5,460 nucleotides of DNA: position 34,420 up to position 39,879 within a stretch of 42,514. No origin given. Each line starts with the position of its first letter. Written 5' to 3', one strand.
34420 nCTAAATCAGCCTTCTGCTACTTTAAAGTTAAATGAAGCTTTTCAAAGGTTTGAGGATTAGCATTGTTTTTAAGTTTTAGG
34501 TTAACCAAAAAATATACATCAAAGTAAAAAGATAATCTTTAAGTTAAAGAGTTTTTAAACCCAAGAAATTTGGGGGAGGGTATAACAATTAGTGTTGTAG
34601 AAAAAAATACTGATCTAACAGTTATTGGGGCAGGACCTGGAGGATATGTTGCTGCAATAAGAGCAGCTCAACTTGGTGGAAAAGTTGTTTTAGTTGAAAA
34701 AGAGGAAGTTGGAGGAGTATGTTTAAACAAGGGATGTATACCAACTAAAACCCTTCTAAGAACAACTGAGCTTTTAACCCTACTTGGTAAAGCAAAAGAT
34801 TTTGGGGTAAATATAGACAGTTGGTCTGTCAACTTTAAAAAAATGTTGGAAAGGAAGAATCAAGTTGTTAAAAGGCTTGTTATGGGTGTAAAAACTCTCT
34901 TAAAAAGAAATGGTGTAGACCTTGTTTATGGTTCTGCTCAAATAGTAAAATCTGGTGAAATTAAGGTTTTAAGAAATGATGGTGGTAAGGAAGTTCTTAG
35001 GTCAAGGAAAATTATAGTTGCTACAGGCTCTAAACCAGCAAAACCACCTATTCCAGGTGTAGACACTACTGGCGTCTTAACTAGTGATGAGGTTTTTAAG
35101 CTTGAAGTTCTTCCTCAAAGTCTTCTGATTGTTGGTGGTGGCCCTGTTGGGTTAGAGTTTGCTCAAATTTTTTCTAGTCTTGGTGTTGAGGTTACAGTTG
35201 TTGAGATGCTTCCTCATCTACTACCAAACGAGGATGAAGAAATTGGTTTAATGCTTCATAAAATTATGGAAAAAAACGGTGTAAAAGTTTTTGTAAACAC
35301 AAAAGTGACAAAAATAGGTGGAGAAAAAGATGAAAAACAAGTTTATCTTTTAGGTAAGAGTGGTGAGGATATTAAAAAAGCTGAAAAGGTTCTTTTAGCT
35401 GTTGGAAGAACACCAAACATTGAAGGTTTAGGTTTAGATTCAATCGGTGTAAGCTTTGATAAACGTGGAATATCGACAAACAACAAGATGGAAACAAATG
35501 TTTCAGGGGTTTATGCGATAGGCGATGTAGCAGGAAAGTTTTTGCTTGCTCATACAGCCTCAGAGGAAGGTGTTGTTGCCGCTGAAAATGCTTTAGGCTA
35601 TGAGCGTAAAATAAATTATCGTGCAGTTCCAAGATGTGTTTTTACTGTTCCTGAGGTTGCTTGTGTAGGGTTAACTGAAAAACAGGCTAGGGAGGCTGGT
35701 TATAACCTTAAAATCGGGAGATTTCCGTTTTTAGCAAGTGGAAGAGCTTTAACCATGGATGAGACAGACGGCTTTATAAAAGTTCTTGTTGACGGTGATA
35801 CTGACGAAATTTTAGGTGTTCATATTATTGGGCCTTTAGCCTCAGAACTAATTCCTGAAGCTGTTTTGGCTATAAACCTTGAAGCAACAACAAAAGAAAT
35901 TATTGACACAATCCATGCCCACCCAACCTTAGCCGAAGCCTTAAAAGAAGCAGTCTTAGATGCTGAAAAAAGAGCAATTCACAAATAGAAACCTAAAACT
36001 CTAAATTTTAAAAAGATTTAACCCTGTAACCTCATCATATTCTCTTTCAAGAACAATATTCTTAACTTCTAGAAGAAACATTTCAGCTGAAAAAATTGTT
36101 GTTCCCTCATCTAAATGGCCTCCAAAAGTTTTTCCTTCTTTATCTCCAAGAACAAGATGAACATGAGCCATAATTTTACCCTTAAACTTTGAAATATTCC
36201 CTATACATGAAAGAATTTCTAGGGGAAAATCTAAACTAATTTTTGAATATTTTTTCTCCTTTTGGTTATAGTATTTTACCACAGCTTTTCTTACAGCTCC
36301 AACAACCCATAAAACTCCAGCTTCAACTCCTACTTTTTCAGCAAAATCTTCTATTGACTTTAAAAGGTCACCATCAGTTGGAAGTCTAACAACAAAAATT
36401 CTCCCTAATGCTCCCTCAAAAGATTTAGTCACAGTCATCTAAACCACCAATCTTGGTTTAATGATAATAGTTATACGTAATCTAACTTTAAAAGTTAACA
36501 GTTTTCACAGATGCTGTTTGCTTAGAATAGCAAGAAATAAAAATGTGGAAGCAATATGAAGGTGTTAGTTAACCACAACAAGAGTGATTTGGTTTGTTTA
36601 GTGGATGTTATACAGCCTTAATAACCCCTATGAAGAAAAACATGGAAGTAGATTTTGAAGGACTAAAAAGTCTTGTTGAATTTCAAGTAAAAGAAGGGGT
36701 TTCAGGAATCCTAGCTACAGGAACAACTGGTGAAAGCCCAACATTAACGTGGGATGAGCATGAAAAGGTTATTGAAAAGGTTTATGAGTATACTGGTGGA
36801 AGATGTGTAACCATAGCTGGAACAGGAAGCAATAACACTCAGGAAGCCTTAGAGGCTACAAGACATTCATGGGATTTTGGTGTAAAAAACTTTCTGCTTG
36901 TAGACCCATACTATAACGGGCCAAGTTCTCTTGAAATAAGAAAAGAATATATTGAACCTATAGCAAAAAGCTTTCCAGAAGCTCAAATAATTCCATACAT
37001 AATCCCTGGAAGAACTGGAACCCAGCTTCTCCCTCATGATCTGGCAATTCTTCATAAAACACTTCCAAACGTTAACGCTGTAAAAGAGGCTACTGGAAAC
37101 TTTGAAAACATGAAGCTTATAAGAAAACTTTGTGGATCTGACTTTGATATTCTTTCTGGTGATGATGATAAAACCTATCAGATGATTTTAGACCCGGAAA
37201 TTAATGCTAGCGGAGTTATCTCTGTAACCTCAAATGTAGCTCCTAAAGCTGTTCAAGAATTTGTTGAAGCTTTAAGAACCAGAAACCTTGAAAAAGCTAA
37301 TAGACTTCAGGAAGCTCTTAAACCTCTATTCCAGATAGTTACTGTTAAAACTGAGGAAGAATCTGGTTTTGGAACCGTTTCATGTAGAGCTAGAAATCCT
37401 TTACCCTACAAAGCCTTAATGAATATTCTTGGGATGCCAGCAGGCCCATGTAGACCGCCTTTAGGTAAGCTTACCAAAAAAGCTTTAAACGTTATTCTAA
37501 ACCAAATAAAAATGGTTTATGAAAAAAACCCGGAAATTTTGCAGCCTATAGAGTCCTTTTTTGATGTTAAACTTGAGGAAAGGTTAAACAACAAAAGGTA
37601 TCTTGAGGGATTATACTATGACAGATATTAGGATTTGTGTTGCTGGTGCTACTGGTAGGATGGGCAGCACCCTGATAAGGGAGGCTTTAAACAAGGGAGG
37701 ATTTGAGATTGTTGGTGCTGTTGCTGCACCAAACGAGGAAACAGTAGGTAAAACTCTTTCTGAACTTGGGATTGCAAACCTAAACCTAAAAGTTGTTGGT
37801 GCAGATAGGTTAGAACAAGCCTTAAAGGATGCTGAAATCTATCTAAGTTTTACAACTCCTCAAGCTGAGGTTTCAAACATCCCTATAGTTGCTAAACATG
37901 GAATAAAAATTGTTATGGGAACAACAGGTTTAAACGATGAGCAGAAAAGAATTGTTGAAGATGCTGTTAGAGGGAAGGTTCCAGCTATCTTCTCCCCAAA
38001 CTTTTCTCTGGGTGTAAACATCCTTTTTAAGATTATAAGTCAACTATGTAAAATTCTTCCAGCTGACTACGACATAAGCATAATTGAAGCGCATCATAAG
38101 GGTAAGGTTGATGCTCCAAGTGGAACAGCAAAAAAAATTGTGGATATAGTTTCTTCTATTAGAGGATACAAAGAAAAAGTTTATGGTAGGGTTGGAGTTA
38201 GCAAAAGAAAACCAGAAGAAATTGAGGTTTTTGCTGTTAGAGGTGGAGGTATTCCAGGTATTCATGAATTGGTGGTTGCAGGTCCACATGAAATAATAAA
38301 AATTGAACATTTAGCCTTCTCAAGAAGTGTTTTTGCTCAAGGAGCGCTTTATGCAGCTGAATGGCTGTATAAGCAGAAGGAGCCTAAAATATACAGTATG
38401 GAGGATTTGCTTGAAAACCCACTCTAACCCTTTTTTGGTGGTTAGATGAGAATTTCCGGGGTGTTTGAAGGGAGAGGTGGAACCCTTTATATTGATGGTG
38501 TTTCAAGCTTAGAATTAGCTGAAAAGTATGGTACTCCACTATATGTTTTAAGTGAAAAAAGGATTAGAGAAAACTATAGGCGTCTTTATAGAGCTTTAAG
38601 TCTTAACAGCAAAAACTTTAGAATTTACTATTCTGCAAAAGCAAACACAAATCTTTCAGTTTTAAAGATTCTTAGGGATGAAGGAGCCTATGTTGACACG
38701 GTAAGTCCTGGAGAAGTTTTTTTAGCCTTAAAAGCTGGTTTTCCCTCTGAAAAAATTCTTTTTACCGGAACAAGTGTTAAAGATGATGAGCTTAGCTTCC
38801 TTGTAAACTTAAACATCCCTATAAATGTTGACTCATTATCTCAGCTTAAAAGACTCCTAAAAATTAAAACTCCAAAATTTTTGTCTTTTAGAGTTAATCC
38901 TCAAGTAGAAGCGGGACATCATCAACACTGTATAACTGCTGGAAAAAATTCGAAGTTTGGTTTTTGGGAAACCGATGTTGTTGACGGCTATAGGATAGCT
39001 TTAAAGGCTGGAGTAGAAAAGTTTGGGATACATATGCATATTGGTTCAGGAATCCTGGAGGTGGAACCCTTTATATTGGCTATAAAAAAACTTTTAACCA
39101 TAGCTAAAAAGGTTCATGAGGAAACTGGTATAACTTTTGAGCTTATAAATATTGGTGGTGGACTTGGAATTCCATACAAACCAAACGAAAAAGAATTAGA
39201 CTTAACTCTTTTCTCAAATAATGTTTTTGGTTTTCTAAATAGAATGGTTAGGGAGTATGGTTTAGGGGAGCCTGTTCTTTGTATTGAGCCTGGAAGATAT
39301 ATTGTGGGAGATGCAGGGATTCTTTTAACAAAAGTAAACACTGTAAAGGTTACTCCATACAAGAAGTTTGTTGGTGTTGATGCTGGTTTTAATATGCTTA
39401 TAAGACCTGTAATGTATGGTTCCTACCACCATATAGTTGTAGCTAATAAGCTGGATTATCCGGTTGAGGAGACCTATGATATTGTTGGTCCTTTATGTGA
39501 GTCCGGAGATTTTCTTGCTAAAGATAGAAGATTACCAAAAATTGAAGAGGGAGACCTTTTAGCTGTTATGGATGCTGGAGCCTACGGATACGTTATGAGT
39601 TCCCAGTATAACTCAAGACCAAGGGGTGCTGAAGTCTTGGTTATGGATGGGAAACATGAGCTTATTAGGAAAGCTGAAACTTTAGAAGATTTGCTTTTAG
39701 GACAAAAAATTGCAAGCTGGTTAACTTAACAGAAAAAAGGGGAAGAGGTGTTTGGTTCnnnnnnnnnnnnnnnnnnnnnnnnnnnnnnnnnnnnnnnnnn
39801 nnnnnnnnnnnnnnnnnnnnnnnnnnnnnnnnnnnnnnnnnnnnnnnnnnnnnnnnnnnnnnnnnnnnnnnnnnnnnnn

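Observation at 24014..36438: Self-contained lipoate-dependent catabolic island: two E1s, one E2/E3, LipAB, crotonase and a FAD/CCG redox pair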

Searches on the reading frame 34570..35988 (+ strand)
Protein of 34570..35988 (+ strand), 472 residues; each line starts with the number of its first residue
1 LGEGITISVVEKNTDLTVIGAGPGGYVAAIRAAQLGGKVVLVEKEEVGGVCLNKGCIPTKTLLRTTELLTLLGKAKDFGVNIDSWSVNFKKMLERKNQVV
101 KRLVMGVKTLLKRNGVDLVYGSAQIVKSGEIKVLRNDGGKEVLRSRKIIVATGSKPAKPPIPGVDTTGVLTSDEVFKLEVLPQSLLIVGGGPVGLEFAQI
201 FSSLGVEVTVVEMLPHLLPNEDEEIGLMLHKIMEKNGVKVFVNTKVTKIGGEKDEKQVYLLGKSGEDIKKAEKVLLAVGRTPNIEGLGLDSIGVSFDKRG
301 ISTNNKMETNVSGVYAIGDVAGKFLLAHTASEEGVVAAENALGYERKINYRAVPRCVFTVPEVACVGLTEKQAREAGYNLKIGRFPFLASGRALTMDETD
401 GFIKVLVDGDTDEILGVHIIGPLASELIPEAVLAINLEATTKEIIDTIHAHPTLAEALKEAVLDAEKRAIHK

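Call 8: search_protein_families(library=pfam, proteins=[window:34570-35988:+])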
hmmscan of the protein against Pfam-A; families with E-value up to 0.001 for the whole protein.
window:34570-35988:+ (472 aa): 13 families
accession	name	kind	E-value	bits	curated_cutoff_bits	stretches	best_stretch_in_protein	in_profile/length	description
PF07992.20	Pyr_redox_2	-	5.6e-73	246.3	26.1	1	15-334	2-291/291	Pyridine nucleotide-disulphide oxidoreductase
PF02852.28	Pyr_redox_dim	-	2.2e-40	137.7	25.3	1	353-461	1-109/110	Pyridine nucleotide-disulphide oxidoreductase, dimerisation domain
PF00070.33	Pyr_redox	-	1.3e-23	83.7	22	1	185-256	2-75/82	Pyridine nucleotide-disulphide oxidoreductase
PF13738.12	Pyr_redox_3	-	4.6e-20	72.5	30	1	18-318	2-305/305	Pyridine nucleotide-disulphide oxidoreductase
PF03486.20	HI0933_like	-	1.3e-09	38.3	50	1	15-46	2-33/244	HI0933-like protein Rossmann domain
PF13450.12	NAD_binding_8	-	1.7e-09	38.3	21.9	0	18-51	1-35/68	NAD(P)-binding Rossmann-like domain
PF12831.13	FAD_oxidored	-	5.4e-09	36.3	27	1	15-122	1-109/416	FAD dependent oxidoreductase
PF01494.25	FAD_binding_3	-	1.4e-08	34.8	22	1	186-214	5-33/349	FAD binding domain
PF00890.30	FAD_binding_2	-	2.3e-08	34.1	20.4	1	15-48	1-34/414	FAD binding domain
PF01134.28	GIDA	-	1.3e-07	31.5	22.1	1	15-154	1-150/391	Glucose inhibited division protein A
PF01266.30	DAO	-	1.6e-07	31.7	27.9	0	15-48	1-35/353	FAD dependent oxidoreductase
PF01262.27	AlaDh_PNT_C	-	4.9e-06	26.5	23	0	180-225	26-71/214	Alanine dehydrogenase/PNT, C-terminal domain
PF02737.24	3HCDH_N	-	0.00071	20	22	0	187-249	4-67/180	3-hydroxyacyl-CoA dehydrogenase, NAD binding domain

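Call 76: search_protein_families(library=ncbifam, proteins=[window:34570-35988:+], max_evalue=1e-10)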
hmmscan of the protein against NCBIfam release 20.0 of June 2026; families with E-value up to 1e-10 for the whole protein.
window:34570-35988:+ (472 aa): 41 families (the best 25 are shown)
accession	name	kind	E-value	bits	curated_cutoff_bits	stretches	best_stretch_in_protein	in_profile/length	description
TIGR01350.1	lipoamide_DH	equivalog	2.5e-174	580.3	408.8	1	14-471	2-460/461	dihydrolipoyl dehydrogenase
TIGR02053.1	MerA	equivalog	1.5e-121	406.6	454.45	1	15-463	2-451/465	mercury(II) reductase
NF004991.0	PRK06370.1-3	subfamily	1e-114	383.9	620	1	13-461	35-483/509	FAD-containing oxidoreductase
NF004947.0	PRK06292.2-5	equivalog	1.3e-109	367.2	592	1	12-466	2-459/474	dihydrolipoyl dehydrogenase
NF003585.0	PRK05249.1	equivalog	3.5e-108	362.2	465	1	12-469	5-461/464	Si-specific NAD(P)(+) transhydrogenase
NF004943.0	PRK06292.2-1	equivalog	1.2e-105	354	432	1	12-462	2-452/456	dihydrolipoyl dehydrogenase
NF004992.0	PRK06370.1-4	equivalog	1.1e-101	340.6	629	1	12-459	3-449/459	FAD-containing oxidoreductase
NF004776.0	PRK06116.1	equivalog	9.1e-101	338.1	480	1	12-457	3-445/450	glutathione-disulfide reductase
NF004945.0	PRK06292.2-3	equivalog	1.6e-100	337.2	494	1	14-458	4-445/457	dihydrolipoyl dehydrogenase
NF004946.0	PRK06292.2-4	subfamily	2.4e-95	320.1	634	1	13-468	3-473/487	dihydrolipoyl dehydrogenase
TIGR01424.1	gluta_reduc_2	equivalog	6.5e-93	311.7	606.05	1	15-458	4-442/446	glutathione-disulfide reductase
NF005883.0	PRK07845.1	equivalog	1.3e-90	304.6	479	1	14-462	3-456/466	NAD(P)H-quinone dehydrogenase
NF005884.0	PRK07846.1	equivalog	6.4e-88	295.4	501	1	13-466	3-452/454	mycothione reductase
NF010311.1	PRK13748.1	subfamily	5.9e-85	286.2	600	1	11-461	95-544/560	mercury(II) reductase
TIGR01421.1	gluta_reduc_1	equivalog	1.8e-82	278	556.15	1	13-458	2-446/450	glutathione-disulfide reductase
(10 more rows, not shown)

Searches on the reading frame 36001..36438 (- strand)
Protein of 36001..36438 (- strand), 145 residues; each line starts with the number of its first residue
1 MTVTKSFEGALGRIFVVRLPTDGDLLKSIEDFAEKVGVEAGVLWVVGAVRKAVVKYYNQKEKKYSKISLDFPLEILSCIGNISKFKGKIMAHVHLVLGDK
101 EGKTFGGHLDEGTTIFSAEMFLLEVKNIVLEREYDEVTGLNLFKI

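Call 8: search_protein_families(library=pfam, proteins=[window:36001-36438:-])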
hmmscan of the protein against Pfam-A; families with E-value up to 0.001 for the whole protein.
window:36001-36438:- (145 aa): 1 family
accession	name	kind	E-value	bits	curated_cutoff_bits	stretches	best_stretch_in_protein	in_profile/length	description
PF03479.20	PCC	-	5.4e-31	107.8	25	1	13-126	1-116/117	Plants and Prokaryotes Conserved (PCC) domain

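Call 76: search_protein_families(library=ncbifam, proteins=[window:36001-36438:-], max_evalue=1e-10)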
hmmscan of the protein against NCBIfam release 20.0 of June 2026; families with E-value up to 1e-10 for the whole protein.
window:36001-36438:- (145 aa): 0 families

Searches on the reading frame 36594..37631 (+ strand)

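Call 8: search_protein_families(library=pfam, proteins=[window:36594-37631:+])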
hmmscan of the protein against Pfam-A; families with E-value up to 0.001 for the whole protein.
window:36594-37631:+ (345 aa): 1 family
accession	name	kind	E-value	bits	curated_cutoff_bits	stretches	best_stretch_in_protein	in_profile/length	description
PF00701.28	DHDPS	-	2.3e-68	230.5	22.1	1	2-304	2-285/289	Dihydrodipicolinate synthetase family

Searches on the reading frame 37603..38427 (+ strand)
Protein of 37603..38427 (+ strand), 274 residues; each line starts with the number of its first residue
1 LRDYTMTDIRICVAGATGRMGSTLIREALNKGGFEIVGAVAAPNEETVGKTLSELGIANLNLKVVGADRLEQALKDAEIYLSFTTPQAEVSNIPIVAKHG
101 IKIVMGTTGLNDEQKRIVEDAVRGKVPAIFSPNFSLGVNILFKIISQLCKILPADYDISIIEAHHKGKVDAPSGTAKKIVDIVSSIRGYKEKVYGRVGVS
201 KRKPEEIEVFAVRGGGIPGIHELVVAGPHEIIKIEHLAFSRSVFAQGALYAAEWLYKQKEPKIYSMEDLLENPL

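Call 8: search_protein_families(library=pfam, proteins=[window:37603-38427:+])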
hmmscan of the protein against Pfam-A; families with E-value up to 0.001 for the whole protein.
window:37603-38427:+ (274 aa): 5 families
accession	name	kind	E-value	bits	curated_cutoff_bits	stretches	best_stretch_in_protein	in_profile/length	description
PF05173.19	DapB_C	-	6.4e-40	136.4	27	1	137-270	1-121/121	Dihydrodipicolinate reductase, C-terminus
PF01113.26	DapB_N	-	4.1e-28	98.4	25.6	1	9-134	1-124/124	Dihydrodipicolinate reductase, N-terminus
PF05368.20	NmrA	-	0.00015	21.9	27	1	10-89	4-83/298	NmrA-like family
PF13460.12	NAD_binding_10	-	0.00036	20.9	27.2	1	15-89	1-73/184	NAD(P)H-binding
PF01118.30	Semialdhyde_dh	-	0.00039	21.2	26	1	10-104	1-94/121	Semialdehyde dehydrogenase, NAD binding domain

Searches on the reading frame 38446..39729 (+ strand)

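Call 8: search_protein_families(library=pfam, proteins=[window:38446-39729:+])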
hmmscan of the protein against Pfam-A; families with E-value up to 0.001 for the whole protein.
window:38446-39729:+ (427 aa): 3 families
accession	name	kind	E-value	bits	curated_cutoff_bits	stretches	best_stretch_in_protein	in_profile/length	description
PF02784.22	Orn_Arg_deC_N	-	8.3e-48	163.3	23.4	1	39-288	3-247/247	Pyridoxal-dependent decarboxylase, pyridoxal binding domain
PF00278.28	Orn_DAP_Arg_deC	-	9.9e-29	99.9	23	1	257-378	5-95/95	Pyridoxal-dependent decarboxylase, C-terminal sheet domain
PF01168.26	Ala_racemase_N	-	0.00084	19.5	24.1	0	38-201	4-158/220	Alanine racemase, N-terminal domain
